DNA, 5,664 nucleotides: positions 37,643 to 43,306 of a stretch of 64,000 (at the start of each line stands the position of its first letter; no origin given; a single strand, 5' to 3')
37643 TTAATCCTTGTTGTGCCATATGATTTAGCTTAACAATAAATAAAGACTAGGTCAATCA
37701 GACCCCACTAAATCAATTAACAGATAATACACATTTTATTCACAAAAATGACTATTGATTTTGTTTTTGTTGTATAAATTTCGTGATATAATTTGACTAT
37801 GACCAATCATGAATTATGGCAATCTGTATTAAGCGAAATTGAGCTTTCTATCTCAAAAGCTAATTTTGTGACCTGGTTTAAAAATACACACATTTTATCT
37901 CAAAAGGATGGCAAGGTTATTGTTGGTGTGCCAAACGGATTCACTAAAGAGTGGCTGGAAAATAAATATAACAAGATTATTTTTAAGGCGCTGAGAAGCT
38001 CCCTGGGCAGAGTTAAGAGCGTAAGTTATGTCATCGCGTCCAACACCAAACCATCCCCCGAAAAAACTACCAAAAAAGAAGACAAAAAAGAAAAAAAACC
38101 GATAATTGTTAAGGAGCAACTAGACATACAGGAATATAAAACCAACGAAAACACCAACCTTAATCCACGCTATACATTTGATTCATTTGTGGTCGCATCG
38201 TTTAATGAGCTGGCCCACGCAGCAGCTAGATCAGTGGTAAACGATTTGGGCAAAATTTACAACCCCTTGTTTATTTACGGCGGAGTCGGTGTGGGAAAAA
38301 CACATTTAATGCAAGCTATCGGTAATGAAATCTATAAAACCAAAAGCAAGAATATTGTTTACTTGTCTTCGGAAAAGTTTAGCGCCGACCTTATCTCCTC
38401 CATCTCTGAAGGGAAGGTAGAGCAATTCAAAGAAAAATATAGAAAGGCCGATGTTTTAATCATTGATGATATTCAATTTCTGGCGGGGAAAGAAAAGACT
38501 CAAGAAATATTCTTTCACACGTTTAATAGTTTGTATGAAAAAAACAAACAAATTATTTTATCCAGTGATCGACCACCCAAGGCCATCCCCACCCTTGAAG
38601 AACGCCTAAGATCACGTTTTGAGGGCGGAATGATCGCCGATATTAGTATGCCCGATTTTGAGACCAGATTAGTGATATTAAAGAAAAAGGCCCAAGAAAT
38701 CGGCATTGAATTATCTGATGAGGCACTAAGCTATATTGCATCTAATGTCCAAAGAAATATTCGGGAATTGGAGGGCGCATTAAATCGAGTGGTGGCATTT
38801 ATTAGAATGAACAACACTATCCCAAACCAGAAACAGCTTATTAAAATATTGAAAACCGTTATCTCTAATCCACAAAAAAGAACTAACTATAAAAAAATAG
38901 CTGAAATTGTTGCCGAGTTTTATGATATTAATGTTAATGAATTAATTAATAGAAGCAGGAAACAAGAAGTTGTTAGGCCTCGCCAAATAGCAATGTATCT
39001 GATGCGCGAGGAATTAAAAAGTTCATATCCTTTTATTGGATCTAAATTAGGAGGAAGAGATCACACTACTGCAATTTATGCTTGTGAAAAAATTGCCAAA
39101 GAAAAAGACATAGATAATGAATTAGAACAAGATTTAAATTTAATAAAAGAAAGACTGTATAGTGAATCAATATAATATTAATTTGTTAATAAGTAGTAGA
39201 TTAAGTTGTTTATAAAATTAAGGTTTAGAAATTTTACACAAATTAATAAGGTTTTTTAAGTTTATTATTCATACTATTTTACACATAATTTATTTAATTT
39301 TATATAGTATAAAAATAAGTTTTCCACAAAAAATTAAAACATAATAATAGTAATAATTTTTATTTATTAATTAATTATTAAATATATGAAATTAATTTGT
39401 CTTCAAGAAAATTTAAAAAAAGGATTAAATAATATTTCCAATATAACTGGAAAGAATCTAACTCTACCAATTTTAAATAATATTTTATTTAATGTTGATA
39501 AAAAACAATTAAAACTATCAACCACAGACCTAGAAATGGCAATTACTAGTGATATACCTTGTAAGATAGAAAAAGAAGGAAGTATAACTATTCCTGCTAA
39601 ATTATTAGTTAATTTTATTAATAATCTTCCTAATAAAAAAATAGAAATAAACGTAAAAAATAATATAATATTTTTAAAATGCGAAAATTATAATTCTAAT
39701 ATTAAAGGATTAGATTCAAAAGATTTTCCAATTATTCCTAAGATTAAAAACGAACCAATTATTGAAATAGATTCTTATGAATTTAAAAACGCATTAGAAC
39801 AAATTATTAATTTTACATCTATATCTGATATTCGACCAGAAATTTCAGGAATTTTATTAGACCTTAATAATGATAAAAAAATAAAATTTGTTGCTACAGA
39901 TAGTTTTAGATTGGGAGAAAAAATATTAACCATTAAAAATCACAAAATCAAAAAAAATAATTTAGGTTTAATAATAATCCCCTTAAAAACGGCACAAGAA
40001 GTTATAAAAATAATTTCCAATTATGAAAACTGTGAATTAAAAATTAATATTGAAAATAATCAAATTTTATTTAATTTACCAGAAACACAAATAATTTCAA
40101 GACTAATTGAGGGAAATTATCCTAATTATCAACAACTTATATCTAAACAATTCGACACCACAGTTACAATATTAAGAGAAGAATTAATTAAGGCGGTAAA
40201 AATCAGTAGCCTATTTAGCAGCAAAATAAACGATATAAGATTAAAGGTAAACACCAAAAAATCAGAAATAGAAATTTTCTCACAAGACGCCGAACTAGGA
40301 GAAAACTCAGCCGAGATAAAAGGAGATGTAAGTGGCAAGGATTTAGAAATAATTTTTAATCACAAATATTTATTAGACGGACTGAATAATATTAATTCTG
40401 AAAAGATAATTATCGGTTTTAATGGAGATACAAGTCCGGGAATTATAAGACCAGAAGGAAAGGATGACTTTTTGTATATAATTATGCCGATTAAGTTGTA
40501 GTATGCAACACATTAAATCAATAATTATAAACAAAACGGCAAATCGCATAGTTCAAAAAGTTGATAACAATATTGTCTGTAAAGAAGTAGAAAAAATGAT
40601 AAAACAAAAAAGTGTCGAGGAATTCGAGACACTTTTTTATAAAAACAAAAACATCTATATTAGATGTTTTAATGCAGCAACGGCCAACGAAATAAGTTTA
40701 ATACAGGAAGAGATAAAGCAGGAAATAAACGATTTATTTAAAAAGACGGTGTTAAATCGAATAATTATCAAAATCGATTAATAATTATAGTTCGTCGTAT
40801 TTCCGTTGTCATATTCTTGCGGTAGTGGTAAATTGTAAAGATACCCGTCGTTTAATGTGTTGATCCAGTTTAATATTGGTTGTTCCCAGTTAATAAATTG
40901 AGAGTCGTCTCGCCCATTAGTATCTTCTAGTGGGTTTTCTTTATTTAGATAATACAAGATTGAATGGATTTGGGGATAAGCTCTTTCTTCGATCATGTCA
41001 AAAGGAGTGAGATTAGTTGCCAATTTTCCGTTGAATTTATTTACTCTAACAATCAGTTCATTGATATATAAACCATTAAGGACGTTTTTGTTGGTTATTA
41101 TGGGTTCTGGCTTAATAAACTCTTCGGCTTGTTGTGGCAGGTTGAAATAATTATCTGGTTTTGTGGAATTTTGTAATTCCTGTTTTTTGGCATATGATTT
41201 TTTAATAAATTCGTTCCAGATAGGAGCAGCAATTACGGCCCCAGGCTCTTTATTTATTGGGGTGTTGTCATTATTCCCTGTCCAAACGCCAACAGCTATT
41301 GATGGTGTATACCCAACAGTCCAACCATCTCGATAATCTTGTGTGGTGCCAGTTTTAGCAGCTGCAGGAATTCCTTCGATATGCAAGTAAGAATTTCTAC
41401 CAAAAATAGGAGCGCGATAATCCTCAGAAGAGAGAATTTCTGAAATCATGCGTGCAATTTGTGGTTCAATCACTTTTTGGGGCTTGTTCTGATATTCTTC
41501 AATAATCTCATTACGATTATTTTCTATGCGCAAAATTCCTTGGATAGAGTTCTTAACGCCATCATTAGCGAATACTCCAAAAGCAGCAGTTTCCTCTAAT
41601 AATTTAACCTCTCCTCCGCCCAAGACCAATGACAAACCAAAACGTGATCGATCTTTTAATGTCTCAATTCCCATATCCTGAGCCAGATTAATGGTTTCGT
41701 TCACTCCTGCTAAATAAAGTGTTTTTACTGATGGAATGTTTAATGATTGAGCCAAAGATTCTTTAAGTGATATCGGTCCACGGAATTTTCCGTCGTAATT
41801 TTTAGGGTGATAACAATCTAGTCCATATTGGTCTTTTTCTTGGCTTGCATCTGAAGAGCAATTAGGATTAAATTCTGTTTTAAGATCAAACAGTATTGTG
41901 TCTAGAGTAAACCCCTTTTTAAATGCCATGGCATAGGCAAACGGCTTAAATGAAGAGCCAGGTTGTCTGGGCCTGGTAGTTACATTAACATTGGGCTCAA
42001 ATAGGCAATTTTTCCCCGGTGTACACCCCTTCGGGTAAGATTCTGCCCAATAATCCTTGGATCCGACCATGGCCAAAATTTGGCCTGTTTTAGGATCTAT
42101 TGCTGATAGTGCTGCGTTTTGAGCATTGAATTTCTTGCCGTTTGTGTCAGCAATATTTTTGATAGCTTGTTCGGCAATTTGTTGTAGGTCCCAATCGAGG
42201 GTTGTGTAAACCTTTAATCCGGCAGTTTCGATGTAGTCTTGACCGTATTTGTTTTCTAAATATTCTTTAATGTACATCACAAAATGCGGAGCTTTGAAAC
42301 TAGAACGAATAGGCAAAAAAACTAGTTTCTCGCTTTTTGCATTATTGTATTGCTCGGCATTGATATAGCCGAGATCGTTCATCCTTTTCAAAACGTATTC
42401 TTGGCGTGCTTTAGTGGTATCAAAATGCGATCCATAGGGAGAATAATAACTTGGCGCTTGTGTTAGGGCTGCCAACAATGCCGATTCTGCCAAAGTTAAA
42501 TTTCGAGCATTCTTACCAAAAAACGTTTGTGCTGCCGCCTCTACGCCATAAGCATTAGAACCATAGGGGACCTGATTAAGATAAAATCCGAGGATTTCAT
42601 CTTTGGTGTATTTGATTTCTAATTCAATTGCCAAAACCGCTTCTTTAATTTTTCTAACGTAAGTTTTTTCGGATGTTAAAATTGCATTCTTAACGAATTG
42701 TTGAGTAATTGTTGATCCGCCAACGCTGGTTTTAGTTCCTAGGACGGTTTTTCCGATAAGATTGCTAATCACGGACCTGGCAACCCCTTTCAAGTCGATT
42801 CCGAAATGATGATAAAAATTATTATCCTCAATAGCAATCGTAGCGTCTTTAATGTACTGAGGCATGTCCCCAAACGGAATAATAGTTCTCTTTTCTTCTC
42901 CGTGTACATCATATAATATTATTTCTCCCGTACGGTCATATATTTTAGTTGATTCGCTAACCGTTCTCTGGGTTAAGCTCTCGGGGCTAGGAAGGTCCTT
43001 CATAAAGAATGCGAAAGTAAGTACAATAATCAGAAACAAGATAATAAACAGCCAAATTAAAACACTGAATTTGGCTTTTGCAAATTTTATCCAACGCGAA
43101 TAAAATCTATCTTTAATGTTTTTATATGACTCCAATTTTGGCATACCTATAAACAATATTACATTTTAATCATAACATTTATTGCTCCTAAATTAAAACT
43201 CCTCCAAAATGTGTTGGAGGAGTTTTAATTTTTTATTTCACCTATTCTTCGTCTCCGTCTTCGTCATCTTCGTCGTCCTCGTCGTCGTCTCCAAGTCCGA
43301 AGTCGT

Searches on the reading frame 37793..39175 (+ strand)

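Call 29: search_protein_families(library=pfam, proteins=[window:37793-39175:+], max_evalue=0.001)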
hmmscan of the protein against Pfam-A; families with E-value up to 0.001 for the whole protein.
window:37793-39175:+ (460 aa): 10 families
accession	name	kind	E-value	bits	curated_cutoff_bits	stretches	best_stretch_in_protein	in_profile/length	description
PF00308.24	Bac_DnaA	-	2.2e-67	226.7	23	1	123-282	1-161/162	Bacterial DnaA ATPAse domain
PF08299.17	Bac_DnaA_C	-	2.1e-26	92.2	31.5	1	367-434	2-69/69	Bacterial dnaA protein helix-turn-helix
PF11638.13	DnaA_N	-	1e-14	54.4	24.6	1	7-68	2-64/65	DnaA N-terminal domain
PF01695.23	IstB_IS21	-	1.9e-12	47.7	24.1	1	159-259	95-193/238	IstB-like ATP binding protein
PF00004.35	AAA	-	1.2e-08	35.9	21.2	1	160-276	2-127/131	ATPase family associated with various cellular activities (AAA)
PF13173.12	AAA_14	-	3e-07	30.9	27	1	158-275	4-114/129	AAA domain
PF01637.24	ATPase_2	-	9e-06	26.1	33.2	1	156-268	20-125/225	ATPase domain predominantly from Archaea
PF22688.2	Hda_lid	-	3.8e-05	24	27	1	291-332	3-44/65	Hda, lid domain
PF13401.12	AAA_22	-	0.00012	22.8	27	0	159-238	8-102/130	AAA domain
PF00910.28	RNA_helicase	-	0.00041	21.3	21.5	0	160-245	2-72/105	RNA helicase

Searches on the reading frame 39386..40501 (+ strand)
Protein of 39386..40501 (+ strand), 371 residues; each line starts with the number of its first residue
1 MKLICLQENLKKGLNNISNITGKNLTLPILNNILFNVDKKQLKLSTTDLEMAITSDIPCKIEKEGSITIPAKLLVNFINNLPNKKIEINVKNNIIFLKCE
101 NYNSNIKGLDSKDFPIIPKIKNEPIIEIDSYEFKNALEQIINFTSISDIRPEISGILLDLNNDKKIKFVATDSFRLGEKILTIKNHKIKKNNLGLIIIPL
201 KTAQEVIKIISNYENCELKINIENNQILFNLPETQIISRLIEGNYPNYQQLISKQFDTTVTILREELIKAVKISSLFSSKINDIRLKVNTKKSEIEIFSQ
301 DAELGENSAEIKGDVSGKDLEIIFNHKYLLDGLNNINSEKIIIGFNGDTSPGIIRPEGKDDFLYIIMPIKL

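Call 29: search_protein_families(library=pfam, proteins=[window:39386-40501:+], max_evalue=0.001)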
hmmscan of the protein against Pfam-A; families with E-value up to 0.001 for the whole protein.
window:39386-40501:+ (371 aa): 3 families
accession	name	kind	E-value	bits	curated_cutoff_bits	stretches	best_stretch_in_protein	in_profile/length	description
PF00712.24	DNA_pol3_beta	-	3.7e-26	92.1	24.4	1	1-118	1-120/120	DNA polymerase III beta subunit, N-terminal domain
PF02767.21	DNA_pol3_beta_2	-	3.9e-26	92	27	2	128-247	2-116/116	DNA polymerase III beta subunit, central domain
PF02768.20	DNA_pol3_beta_3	-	5.7e-22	78.2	27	1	250-369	2-120/121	DNA polymerase III beta subunit, C-terminal domain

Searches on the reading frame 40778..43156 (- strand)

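Call 30: search_protein_families(library=pfam, proteins=[window:40778-43156:-], max_evalue=0.001)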
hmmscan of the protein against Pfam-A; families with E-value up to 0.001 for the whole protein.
window:40778-43156:- (792 aa): 2 families
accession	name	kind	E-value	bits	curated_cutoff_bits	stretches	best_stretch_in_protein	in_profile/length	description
PF00912.28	Transgly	-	2e-61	206.9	27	1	84-259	8-177/178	Transglycosylase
PF00905.27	Transpeptidase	-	4.1e-22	79.2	22.1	1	352-650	5-297/299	Penicillin binding protein transpeptidase domain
